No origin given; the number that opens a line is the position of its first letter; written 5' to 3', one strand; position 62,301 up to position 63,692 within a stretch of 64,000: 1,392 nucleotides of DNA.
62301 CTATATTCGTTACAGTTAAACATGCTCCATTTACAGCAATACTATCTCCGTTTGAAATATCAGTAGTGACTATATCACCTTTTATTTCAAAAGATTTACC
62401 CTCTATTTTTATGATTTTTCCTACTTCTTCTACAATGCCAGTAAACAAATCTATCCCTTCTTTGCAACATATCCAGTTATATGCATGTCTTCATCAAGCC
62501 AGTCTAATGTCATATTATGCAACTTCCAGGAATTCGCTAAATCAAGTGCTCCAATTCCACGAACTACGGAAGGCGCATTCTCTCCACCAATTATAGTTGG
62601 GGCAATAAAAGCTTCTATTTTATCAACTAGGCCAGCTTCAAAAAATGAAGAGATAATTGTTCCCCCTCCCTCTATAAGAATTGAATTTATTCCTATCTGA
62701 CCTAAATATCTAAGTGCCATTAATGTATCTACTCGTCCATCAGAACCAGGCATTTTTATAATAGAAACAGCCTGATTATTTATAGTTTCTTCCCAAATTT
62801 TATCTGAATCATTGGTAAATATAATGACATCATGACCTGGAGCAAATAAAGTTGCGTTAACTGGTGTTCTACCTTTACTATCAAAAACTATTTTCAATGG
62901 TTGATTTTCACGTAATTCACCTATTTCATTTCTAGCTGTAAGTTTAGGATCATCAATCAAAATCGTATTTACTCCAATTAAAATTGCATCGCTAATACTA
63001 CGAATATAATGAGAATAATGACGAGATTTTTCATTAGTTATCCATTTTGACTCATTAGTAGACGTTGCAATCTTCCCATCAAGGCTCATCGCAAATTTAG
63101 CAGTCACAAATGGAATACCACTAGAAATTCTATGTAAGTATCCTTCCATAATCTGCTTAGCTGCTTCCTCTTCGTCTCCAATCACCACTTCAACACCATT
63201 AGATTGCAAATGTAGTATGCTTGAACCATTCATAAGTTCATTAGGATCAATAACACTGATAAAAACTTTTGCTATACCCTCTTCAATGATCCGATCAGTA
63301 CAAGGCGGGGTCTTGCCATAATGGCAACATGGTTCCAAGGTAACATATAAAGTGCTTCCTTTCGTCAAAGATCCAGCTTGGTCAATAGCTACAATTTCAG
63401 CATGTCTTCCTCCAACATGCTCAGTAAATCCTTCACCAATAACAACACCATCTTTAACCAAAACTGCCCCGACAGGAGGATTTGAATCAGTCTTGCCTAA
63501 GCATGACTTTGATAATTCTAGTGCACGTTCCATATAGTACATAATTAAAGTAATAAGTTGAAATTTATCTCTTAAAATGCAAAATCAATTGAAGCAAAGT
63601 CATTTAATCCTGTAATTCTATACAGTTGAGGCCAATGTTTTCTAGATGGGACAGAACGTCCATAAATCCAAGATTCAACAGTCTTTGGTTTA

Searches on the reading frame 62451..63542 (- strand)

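Call 26: search_protein_families(library=ncbifam, proteins=[window:62451-63542:-], max_evalue=1e-10)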
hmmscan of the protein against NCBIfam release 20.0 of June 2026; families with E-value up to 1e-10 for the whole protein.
window:62451-63542:- (363 aa): 8 families
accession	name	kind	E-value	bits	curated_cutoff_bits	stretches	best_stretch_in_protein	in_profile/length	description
TIGR00326.1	eubact_ribD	equivalog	5.9e-100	334.8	156.35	1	4-354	1-341/343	bifunctional diaminohydroxyphosphoribosylaminopyrimidine deaminase/5-amino-6-(5-phosphoribosylamino)uracil reductase RibD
NF008052.0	PRK10786.1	equivalog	8.2e-77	258.4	500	1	2-338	5-345/367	bifunctional diaminohydroxyphosphoribosylaminopyrimidine deaminase/5-amino-6-(5-phosphoribosylamino)uracil reductase RibD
TIGR00227.1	ribD_Cterm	domain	2.3e-53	180.9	150.15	1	143-358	2-215/216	riboflavin-specific deaminase C-terminal domain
TIGR01508.1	rib_reduct_arch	equivalog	3.6e-41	140.7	186.45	1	144-353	1-204/210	2,5-diamino-6-(ribosylamino)-4(3H)-pyrimidinone 5'-phosphate reductase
NF008113.2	PRK10860.1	equivalog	8.9e-12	45.1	150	1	2-102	9-110/165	tRNA adenosine(34) deaminase TadA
NF010664.0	PRK14059.1-2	equivalog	1e-11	45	226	1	145-333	38-232/257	pyrimidine reductase family protein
NF010663.0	PRK14059.1-1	equivalog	1.7e-11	43.9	184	1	141-342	25-235/253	pyrimidine reductase family protein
NF010665.0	PRK14059.1-4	equivalog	4.6e-11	42.5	274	0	145-331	42-234/260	pyrimidine reductase family protein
